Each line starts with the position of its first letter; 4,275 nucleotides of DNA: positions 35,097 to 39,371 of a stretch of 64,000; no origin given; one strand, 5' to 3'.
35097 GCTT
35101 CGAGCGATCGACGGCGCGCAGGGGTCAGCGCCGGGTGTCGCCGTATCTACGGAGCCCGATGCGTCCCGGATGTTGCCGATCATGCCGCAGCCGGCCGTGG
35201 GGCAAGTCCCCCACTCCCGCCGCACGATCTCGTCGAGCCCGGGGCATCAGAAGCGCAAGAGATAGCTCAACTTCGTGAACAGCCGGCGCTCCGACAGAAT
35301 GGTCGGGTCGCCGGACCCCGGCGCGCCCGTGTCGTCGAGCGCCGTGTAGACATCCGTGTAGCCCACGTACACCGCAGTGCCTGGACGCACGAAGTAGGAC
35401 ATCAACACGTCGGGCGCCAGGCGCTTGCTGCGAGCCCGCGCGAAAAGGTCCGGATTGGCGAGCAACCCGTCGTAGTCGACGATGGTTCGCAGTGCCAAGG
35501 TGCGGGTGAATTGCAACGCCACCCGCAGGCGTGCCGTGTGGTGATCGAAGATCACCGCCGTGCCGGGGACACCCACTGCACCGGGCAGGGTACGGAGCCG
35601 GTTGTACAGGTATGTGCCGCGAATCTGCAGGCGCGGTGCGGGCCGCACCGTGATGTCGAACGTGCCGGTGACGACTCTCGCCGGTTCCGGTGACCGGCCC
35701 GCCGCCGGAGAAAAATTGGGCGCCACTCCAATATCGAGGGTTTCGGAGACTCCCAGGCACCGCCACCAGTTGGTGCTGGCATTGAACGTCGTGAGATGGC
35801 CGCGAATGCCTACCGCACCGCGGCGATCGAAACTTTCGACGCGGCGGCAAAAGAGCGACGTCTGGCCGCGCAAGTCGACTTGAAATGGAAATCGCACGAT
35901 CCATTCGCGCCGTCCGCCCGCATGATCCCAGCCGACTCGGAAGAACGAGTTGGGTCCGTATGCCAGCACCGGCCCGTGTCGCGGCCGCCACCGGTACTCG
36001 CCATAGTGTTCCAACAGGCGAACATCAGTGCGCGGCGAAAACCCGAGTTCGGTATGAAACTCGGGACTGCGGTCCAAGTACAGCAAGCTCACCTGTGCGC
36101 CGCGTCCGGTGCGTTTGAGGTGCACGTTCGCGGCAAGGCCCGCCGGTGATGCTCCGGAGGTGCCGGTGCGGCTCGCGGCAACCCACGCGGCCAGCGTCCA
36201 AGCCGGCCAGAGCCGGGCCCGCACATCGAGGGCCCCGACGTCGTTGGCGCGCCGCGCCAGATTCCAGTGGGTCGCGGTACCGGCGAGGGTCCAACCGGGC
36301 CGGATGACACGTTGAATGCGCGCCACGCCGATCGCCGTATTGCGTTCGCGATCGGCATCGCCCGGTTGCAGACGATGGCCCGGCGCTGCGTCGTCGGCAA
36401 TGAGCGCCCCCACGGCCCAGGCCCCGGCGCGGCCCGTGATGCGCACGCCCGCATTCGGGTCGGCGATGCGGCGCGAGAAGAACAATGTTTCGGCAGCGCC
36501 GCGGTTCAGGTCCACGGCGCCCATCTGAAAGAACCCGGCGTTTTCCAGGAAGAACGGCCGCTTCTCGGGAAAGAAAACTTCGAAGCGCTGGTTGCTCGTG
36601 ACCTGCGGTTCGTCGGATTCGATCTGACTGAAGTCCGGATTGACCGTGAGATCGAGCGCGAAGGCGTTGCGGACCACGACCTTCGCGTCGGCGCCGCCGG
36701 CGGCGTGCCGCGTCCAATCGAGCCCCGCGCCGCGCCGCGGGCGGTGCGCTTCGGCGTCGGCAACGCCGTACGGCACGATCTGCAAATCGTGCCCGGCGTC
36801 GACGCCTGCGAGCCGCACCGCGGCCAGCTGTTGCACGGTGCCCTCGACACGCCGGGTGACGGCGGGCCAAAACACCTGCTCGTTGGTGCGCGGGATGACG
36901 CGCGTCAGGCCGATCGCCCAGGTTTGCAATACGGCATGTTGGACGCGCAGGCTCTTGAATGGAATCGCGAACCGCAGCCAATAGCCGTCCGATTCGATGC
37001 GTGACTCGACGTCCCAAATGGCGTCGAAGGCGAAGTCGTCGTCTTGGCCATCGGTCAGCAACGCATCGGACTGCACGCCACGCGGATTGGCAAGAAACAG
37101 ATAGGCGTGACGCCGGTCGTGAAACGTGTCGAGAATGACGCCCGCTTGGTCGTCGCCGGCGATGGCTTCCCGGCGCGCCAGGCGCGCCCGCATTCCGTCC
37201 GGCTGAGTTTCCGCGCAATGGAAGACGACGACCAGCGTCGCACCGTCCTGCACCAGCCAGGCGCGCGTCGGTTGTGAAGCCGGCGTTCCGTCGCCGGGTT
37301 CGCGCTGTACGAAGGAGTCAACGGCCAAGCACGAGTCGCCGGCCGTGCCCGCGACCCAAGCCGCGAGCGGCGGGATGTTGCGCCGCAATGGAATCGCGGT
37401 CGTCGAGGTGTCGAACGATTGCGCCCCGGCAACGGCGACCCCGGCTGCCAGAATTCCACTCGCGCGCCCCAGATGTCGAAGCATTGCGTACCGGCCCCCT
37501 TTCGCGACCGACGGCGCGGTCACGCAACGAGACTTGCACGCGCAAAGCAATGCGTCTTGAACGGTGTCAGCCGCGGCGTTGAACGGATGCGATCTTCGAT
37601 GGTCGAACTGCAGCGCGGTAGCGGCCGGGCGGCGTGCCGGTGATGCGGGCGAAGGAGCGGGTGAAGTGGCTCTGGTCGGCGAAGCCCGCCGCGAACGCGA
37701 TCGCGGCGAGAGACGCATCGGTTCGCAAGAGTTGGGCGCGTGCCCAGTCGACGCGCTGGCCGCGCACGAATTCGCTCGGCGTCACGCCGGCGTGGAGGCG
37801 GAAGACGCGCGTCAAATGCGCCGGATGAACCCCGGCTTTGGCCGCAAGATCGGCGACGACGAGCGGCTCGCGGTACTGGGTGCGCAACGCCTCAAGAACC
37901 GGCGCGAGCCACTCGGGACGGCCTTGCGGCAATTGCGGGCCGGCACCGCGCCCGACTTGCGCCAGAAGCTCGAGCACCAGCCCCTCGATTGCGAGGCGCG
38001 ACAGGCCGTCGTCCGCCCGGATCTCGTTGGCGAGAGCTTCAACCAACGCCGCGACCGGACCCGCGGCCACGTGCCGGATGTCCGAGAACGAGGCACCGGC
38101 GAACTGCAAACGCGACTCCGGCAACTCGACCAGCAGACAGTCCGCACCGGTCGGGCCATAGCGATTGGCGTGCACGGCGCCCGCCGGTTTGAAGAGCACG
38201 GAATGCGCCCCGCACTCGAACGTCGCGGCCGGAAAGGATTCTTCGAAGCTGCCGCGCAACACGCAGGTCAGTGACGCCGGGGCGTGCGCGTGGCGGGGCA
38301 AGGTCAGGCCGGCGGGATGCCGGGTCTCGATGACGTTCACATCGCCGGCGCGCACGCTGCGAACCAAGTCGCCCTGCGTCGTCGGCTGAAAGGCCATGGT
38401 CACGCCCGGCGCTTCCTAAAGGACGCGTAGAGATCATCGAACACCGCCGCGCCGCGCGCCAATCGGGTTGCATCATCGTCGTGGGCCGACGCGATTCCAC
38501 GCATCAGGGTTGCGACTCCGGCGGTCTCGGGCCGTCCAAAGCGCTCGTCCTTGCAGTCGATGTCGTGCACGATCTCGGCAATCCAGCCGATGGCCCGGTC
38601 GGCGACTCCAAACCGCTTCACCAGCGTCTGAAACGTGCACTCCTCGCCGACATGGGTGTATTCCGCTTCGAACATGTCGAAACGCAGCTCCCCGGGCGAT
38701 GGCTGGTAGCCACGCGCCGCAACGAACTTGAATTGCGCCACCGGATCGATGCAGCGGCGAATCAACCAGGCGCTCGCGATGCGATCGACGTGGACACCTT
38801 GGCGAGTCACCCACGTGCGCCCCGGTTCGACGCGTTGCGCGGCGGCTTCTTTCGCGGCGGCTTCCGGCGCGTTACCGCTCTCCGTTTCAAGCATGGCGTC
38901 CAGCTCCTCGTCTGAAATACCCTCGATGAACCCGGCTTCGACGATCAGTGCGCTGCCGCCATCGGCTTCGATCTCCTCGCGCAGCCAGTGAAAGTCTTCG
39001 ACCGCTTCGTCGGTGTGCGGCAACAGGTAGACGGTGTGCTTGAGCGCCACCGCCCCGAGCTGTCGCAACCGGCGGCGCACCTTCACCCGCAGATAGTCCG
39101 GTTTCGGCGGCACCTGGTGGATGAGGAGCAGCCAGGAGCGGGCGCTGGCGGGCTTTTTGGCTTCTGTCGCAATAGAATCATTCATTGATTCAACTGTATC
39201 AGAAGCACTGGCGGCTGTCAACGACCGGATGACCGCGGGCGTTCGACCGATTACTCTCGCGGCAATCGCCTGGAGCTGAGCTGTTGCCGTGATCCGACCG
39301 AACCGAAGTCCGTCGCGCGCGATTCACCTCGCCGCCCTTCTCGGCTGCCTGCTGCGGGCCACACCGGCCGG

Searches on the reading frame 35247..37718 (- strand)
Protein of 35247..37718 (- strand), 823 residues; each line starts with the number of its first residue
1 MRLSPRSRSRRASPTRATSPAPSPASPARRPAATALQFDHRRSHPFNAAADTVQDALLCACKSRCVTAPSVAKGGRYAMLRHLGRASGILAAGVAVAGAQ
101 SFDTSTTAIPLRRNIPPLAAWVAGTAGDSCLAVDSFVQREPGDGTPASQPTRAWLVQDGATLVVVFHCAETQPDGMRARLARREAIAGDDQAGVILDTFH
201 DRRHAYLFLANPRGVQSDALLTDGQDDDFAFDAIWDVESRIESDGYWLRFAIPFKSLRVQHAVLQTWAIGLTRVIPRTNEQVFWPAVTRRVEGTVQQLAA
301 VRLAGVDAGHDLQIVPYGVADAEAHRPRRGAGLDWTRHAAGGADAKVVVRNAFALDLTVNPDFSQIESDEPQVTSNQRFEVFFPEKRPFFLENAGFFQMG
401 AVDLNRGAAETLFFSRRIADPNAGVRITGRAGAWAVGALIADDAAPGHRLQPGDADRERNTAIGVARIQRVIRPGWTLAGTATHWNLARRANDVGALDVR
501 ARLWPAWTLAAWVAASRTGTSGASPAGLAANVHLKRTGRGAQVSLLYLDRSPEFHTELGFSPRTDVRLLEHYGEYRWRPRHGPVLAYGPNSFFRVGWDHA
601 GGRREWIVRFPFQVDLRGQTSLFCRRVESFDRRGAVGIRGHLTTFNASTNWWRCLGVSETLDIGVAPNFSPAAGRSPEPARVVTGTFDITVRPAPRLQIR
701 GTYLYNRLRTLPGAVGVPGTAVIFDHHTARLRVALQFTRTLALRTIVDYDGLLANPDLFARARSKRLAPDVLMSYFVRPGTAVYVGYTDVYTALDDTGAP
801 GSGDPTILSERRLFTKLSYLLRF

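Call 57: search_protein_families(library=pfam, proteins=[window:35247-37718:-], max_evalue=0.00001)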
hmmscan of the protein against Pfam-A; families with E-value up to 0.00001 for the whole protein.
window:35247-37718:- (823 aa): 1 family
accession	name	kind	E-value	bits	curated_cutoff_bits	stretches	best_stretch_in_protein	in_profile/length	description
PF19313.5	DUF5916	-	2.2e-12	46.9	22.6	1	312-420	5-96/572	Domain of unknown function (DUF5916)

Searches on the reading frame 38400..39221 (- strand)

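Call 57: search_protein_families(library=pfam, proteins=[window:38400-39221:-], max_evalue=0.00001)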
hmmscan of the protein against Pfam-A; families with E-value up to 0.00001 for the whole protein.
window:38400-39221:- (273 aa): 1 family
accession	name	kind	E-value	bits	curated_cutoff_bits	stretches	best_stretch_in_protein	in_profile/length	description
PF09828.14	ChrB_C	-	4.6e-45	153.7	25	1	137-267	1-131/132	ChrB, C-terminal domain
